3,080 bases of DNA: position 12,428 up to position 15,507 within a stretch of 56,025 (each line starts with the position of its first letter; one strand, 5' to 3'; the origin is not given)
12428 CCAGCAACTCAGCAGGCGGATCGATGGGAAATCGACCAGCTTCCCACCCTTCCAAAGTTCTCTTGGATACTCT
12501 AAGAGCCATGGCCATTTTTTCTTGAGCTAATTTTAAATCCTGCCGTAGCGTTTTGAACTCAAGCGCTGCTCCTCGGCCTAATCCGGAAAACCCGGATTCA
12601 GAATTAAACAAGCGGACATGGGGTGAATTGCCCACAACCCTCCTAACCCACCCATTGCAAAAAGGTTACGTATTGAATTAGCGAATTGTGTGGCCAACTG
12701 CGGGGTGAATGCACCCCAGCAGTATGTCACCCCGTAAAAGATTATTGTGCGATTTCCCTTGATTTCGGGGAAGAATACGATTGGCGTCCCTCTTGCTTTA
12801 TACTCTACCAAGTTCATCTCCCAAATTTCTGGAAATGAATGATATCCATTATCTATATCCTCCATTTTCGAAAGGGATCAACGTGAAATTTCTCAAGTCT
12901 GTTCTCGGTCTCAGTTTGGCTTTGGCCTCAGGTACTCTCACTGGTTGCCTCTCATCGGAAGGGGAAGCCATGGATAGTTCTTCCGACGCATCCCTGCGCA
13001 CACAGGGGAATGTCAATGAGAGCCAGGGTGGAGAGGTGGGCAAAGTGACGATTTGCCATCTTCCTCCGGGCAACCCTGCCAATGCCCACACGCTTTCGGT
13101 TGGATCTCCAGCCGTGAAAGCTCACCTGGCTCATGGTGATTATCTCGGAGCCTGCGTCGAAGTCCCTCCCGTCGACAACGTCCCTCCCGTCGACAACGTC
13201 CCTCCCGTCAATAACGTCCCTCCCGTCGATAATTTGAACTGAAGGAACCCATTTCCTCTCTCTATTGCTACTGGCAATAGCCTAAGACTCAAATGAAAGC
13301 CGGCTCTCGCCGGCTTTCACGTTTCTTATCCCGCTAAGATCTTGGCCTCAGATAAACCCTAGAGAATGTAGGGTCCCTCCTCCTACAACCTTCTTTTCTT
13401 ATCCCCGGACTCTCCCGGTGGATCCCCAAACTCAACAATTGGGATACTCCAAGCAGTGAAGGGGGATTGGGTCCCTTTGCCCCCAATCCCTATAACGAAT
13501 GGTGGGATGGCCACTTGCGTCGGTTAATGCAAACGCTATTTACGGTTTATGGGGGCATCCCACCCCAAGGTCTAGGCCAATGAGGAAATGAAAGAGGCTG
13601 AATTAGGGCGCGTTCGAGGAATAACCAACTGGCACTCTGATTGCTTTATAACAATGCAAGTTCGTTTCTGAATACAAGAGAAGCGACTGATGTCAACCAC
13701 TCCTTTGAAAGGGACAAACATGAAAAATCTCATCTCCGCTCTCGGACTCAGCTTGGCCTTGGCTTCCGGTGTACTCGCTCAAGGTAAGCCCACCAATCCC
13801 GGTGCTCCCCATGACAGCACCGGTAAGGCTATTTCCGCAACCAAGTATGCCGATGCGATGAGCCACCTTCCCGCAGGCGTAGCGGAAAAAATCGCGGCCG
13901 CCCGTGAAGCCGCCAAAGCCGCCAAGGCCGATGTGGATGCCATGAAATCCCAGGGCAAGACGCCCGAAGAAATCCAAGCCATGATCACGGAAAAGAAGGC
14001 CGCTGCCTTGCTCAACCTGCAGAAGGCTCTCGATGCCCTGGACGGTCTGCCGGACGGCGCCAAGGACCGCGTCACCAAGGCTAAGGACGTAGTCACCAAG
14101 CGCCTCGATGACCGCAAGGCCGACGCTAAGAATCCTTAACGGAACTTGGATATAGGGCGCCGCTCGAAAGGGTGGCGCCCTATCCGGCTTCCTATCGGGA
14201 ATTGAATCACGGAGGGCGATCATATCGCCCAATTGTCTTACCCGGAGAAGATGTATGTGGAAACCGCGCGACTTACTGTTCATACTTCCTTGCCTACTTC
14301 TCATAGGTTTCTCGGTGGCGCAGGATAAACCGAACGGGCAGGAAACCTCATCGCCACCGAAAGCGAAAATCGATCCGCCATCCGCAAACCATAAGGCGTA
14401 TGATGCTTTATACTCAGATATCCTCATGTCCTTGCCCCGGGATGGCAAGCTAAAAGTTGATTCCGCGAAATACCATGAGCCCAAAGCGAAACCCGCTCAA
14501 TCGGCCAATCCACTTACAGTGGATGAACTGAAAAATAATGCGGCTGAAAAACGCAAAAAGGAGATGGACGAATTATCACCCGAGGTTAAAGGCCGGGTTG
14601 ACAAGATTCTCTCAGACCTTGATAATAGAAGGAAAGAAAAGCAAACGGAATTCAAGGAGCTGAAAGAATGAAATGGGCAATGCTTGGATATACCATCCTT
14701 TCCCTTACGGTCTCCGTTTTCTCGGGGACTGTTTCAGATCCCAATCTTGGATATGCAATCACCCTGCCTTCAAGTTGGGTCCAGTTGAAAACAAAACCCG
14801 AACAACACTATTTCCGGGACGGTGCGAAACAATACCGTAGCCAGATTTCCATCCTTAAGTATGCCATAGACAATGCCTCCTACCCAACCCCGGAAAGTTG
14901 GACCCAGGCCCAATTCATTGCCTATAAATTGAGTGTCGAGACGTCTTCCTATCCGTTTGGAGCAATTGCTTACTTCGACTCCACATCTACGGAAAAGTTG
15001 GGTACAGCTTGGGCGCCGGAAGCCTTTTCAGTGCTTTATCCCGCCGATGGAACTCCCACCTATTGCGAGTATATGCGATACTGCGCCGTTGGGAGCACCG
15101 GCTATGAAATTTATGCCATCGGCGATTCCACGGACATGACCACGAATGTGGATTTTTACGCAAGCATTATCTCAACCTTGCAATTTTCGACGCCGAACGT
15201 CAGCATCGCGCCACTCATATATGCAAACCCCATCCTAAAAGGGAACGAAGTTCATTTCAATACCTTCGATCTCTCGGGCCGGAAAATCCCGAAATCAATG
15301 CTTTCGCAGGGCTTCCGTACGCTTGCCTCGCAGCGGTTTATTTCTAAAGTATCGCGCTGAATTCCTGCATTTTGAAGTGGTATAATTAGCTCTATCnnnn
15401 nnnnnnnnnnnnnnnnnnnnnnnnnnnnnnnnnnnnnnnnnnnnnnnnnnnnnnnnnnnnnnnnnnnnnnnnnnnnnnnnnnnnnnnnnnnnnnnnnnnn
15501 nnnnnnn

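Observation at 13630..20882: Self-contained sigma-54 circuit: a -24/-12 promoter, five envelope proteins of unknown family, a Hanks kinase and an FHA-GAF-AAA+ activator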

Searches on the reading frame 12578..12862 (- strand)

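Call 37: search_protein_families(library=pfam, proteins=[window:12578-12862:-], max_evalue=1)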
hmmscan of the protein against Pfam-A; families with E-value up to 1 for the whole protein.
window:12578-12862:- (94 aa): 2 families
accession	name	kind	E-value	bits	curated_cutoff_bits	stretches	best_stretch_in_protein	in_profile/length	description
PF13692.12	Glyco_trans_1_4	-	0.26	12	27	1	13-68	88-140/142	Glycosyl transferases group 1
PF00534.26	Glycos_transf_1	-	0.28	11.2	26.4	1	16-67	107-155/172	Glycosyl transferases group 1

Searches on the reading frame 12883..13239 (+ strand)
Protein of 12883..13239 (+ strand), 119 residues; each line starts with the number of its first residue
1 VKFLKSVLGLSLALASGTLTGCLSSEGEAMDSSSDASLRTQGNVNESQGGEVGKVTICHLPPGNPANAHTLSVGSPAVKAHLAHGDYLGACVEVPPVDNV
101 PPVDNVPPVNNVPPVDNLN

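Call 37: search_protein_families(library=pfam, proteins=[window:12883-13239:+], max_evalue=1)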
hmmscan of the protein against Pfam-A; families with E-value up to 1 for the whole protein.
window:12883-13239:+ (119 aa): 0 families

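Call 53: search_solved_structures(query=A6, max_evalue=10, show_alignments=2)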
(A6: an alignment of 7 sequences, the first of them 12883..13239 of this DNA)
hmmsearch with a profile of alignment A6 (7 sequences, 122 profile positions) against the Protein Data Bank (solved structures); distinct sequences matched with E-value up to 10: 2.
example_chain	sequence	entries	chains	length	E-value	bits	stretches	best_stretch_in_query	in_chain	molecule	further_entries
8ep4_A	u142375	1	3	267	0.38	14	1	54-81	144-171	Glycosyl hydrolase family 16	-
8ew1_A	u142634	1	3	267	0.69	13.2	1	56-81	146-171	Glycosyl hydrolase family 16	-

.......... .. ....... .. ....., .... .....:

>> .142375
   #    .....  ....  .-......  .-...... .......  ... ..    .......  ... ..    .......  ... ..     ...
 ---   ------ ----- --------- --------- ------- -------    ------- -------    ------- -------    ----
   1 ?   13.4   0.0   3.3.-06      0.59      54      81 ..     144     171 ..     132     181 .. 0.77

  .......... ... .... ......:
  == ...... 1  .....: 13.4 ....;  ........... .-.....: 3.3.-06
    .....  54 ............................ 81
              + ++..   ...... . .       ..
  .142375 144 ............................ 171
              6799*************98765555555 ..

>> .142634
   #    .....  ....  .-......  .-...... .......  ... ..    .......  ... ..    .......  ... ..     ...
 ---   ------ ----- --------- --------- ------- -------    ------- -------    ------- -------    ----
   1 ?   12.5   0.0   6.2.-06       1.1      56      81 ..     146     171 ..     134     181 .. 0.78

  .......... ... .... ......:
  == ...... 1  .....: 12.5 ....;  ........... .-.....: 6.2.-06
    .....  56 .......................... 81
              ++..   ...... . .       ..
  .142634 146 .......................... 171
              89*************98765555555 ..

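Call 54: search_protein_families(library=pfam, alignment_id=A6, max_evalue=10)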
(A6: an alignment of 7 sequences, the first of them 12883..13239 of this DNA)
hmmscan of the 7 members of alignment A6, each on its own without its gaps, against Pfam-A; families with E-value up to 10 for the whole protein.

A. member 1, window:12883-13239:+ (119 aa): 0 families

B. families by the number of members that match (of 7 scanned): 1 family
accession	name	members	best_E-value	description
PF02095.21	Extensin_1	2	2.2e-06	Extensin-like protein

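Call 91: search_protein_families(library=padloc, proteins=[window:12883-13239:+], max_evalue=0.001)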
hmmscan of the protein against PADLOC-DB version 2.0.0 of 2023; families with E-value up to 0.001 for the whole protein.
window:12883-13239:+ (119 aa): 0 families

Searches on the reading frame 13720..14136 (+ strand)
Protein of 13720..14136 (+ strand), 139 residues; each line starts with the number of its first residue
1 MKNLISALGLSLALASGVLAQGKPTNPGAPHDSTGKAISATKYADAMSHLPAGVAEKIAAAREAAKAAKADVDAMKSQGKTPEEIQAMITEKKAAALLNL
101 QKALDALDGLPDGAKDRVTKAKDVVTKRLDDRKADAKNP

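Call 10: search_protein_families(library=pfam, proteins=[window:13720-14136:+], max_evalue=0.01)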
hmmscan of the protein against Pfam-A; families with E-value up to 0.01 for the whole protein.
window:13720-14136:+ (139 aa): 2 families
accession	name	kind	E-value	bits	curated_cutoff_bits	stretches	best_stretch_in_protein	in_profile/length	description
PF20912.2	RPC3_helical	-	0.003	18.4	27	1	66-107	5-51/64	DNA-directed RNA polymerase III subunit RPC3, helical hairpin domain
PF08289.16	Flu_M1_C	-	0.0041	17.7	22.3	1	25-85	12-69/97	Influenza Matrix protein (M1) C-terminal domain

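Call 11: search_protein_families(library=ncbifam, proteins=[window:13720-14136:+], max_evalue=0.01)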
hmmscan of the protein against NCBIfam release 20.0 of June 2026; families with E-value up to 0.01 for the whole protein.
window:13720-14136:+ (139 aa): 0 families

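Call 47: search_solved_structures(query=A3, max_evalue=10)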
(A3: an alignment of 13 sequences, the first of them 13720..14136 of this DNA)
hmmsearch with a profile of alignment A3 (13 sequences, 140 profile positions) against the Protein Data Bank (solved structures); distinct sequences matched with E-value up to 10: 14.
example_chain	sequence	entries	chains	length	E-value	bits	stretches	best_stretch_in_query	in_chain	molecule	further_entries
2lse_A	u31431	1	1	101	0.058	16.6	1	89-134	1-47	Four Helix Bundle Protein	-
6fkf_p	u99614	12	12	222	0.15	15.2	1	53-115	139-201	ATP synthase subunit b', chloroplastic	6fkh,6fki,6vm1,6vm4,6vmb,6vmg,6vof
7yco_B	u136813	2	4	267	0.17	15.1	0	98-123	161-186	Repebody (A6)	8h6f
6z5l_A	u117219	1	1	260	0.18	15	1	33-83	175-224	Matrix protein 1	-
6htf_B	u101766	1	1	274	0.18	14.9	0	97-123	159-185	rF10 repebody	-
1qu7_A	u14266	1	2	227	0.21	14.8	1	35-98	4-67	METHYL-ACCEPTING CHEMOTAXIS PROTEIN I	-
2zme_B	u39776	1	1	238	0.25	14.5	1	85-138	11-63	Vacuolar protein-sorting-associated protein 36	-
3rfs_A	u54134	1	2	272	0.29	14.3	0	97-123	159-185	Internalin B, repeat modules, Variable lymphocyte receptor B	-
8cba_A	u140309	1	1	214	0.31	14.2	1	95-138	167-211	Conjugal transfer protein traF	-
2o6s_A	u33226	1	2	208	0.4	13.8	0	44-64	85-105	Variable lymphocyte receptor B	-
1szi_A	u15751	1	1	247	0.78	12.9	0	12-104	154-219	mannose-6-phosphate receptor binding protein 1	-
2xv9_A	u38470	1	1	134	1.7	11.8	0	66-89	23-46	ABA-1A1 REPEAT UNIT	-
6y07_A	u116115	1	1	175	2.7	11.1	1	29-118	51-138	sohair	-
8c5v_I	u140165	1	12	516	4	10.6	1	31-98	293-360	Methyl-accepting chemotaxis protein I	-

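Call 91: search_protein_families(library=padloc, proteins=[window:13720-14136:+], max_evalue=0.001)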
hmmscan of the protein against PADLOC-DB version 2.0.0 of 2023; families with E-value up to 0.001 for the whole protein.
window:13720-14136:+ (139 aa): 0 families

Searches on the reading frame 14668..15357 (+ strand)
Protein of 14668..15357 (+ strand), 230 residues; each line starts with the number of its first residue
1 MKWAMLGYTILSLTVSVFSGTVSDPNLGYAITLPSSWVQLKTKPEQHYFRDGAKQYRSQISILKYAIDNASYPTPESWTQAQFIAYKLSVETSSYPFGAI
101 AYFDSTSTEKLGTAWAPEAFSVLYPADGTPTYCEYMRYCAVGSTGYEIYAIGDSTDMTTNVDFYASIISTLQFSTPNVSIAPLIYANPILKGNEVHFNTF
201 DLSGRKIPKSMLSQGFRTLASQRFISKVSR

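Call 10: search_protein_families(library=pfam, proteins=[window:14668-15357:+], max_evalue=0.01)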
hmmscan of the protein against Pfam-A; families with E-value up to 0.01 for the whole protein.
window:14668-15357:+ (230 aa): 0 families

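Call 11: search_protein_families(library=ncbifam, proteins=[window:14668-15357:+], max_evalue=0.01)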
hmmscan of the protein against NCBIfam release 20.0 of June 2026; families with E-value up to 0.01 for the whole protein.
window:14668-15357:+ (230 aa): 0 families

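Call 46: search_solved_structures(query=A4, max_evalue=10, show_alignments=1)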
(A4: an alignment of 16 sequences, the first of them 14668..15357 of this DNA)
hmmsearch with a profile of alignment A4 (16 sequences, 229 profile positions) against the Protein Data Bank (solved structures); distinct sequences matched with E-value up to 10: 3.
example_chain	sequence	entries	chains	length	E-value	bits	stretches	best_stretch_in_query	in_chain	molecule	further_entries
9sl1_A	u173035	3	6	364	0.13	14.8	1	35-121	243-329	Gamma-aminobutyric acid receptor subunit alpha-4 | Gamma-aminobutyric acid receptor subunit alpha-4,Gamma-aminobutyric acid type A receptor s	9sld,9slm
9oum_C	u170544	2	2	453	0.22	14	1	35-112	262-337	Gamma-aminobutyric acid receptor subunit alpha-6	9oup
6jk0_A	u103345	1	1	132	1.8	11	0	29-52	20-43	Transcriptional coactivator YAP1,Dendrin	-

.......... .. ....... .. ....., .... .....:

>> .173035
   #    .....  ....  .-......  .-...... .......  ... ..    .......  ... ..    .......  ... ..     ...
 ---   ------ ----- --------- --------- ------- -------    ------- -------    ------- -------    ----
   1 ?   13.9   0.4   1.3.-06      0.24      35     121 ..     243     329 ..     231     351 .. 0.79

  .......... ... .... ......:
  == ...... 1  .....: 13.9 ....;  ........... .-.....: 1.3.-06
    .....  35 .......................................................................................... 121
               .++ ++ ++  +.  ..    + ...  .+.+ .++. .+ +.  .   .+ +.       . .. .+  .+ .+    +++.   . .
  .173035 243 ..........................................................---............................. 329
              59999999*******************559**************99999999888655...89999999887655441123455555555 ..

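Call 48: search_protein_families(library=pfam, alignment_id=A4, max_evalue=1)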
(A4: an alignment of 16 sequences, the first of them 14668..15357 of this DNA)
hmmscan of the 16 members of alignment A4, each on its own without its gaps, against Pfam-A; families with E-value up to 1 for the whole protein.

A. member 1, window:14668-15357:+ (230 aa): 1 family
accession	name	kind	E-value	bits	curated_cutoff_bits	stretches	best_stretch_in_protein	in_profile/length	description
PF01789.22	PsbP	-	0.063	13.8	23.5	1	22-68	6-52/155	PsbP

B. families by the number of members that match (of 16 scanned): 2 families
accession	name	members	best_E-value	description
PF01789.22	PsbP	8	0.00013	PsbP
PF09867.14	TagF_N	1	0.091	TagF N-terminal domain, Type VI secretion system-associated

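Call 49: find_homologous_proteins(query=window:14668-15357:+)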
Query window:14668-15357:+ (230 aa): 78 proteins with E <= 0.001 among 223 candidates.
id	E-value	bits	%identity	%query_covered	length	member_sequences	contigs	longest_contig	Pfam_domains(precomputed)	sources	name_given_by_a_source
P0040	1.8e-149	513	100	100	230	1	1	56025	-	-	-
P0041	2.8e-90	320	65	100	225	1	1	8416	-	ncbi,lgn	ncbi:MAG: hypothetical protein ABI036_02290 [Fibrobacteria bacterium]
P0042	6.2e-90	319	64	100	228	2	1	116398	-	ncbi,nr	ncbi:MAG: hypothetical protein JWO30_1894 [Fibrobacteres bacterium]|nr:hypothetical protein [Fibroba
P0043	1.5e-86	308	63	95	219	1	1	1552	-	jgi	jgi:hypothetical protein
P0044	4.7e-86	306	66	92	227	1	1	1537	-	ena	-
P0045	1.3e-85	305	67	88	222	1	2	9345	-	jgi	jgi:hypothetical protein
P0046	3.9e-84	300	66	90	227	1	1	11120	-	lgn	-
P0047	6.0e-84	299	64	92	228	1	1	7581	-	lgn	-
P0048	8.8e-84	299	66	90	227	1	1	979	-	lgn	-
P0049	3.3e-83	297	64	90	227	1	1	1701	-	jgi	jgi:hypothetical protein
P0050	1.7e-82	294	67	84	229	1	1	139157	-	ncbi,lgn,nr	ncbi:MAG: hypothetical protein JWP91_178 [Fibrobacteres bacterium]|nr:hypothetical protein [Fibrobac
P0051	2.4e-82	294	65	89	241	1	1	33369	-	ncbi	-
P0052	1.6e-81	291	64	90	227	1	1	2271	-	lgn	-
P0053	6.1e-81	289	62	97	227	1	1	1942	-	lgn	-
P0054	7.8e-81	289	66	84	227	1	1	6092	-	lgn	-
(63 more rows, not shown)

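Call 62: predict_structure(alignment_id=A5)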
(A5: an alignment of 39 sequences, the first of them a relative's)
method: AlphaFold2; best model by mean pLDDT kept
length: 230 residues; sequences in the alignment: 39
mean_pLDDT: 79.2   pTM: 0.68
mean pLDDT of the five models: 79.2, 79.0, 77.9, 75.6, 75.1
residues with pLDDT >= 90: 90; 70-90: 76; 50-70: 53; < 50: 11
segments of 3 or more residues with pLDDT < 50: 186-193
pLDDT, mean of each block of 10 residues (from residue 1): 59 62 94 96 93 96 91 75 79 75 74 83 87 92 93 96 95 84 52 57 73 60 55
secondary structure, 60 per line:
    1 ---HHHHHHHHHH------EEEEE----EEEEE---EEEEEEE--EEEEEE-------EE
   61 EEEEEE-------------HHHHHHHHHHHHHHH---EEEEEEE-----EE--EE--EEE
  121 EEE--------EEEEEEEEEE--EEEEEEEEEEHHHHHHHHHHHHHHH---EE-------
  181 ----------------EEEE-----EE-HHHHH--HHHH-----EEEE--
elements in order: H4-13 E20-24 E29-33 E37-43 E46-51 E59-66 H80-94 E98-104 E118-123 E132-141 E144-153 H154-168 E197-200 H209-213 H216-219 E225-228

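Call 67: fold_search(model_id=the predicted structure, library=pdb)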
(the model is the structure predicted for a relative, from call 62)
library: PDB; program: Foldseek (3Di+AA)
matches with E <= 10: 1385; with E <= 0.001: 41
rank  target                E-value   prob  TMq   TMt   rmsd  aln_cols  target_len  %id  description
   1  2xb3                  2.7e-08  1.00  0.54  0.77   3.0       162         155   11  The Structure of Cyanobacterial PsbP (released 2010-08-25)
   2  4rti                  8.2e-08  1.00  0.44  0.55   8.5       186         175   17  The crystal structure of PsbP from Spinacia oleracea (released 2015-03-11)
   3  9grx_0                1.1e-07  1.00  0.52  0.73   3.6       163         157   10  NDH-PSI-LHCI supercomplex from S. oleracea (released 2025-02-12)
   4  2vu4                  2.4e-07  1.00  0.49  0.72   3.9       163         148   14  Structure of PsbP protein from Spinacia oleracea at 1.98 A resolution (released 2009-07-21)
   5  1v2b_B                4.9e-07  1.00  0.49  0.70   4.1       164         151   13  Crystal Structure of PsbP Protein in the Oxygen-Evolving Complex of Photosystem II from Higher Plants (released 2004-05-18)
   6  5xnl_P                9.1e-07  1.00  0.50  0.60   4.9       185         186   15  Structure of stacked C2S2M2-type PSII-LHCII supercomplex from Pisum sativum (released 2017-09-20)
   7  4rth_B                1.0e-06  1.00  0.49  0.65   4.3       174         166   11  The crystal structure of PsbP from Zea mays (released 2015-03-11)
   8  8z9d_P                1.3e-06  1.00  0.53  0.64   3.8       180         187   13  cryo-EM structure of PSII-LHCII megacomplex from spinach (released 2024-11-13)
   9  4rth_A                1.3e-06  1.00  0.49  0.64   5.3       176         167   14  The crystal structure of PsbP from Zea mays (released 2015-03-11)
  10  9gnw_P                1.4e-06  1.00  0.50  0.60   4.2       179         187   12  Universal PSII assembly intermediate (released 2025-09-17)
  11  1v2b_A                2.0e-06  1.00  0.48  0.70   4.1       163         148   12  Crystal Structure of PsbP Protein in the Oxygen-Evolving Complex of Photosystem II from Higher Plants (released 2004-05-18)
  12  2lnj_MODEL_1_A        2.2e-06  1.00  0.53  0.68   4.2       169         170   13  Solution Structure of Cyanobacterial PsbP (CyanoP) from Synechocystis sp. PCC 6803 (released 2012-06-06)
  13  9i4t_P                2.2e-06  1.00  0.49  0.63   4.9       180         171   14  Photosystem II from Arabidopsis thaliana (released 2026-03-25)
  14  6kac_P                2.2e-06  1.00  0.50  0.59   4.6       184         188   12  Cryo-EM structure of the C2S2-type PSII-LHCII supercomplex from Chlamydomonas reihardtii (released 2019-10-23)
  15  7pi0_P                3.1e-06  1.00  0.51  0.61   4.9       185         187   11  Unstacked compact Dunaliella PSII (released 2022-08-17)
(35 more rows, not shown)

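Call 78: search_protein_families(library=ncbifam, alignment_id=A4, max_evalue=10)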
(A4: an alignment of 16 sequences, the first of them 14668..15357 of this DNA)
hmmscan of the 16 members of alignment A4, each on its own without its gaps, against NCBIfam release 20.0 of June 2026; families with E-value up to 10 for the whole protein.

A. member 1, window:14668-15357:+ (230 aa): 0 families

B. families by the number of members that match (of 16 scanned): 3 families
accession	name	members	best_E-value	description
NF052624.1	TLTLP_motif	1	0.024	TLTLP motif-containing protein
TIGR03373.1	VI_minor_4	1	0.026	type VI secretion system-associated protein TagF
NF011718.0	PRK15171.1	1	0.16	lipopolysaccharide 3-alpha-galactosyltransferase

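Call 91: search_protein_families(library=padloc, proteins=[window:14668-15357:+], max_evalue=0.001)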
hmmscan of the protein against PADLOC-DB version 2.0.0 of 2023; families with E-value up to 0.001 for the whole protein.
window:14668-15357:+ (230 aa): 0 families
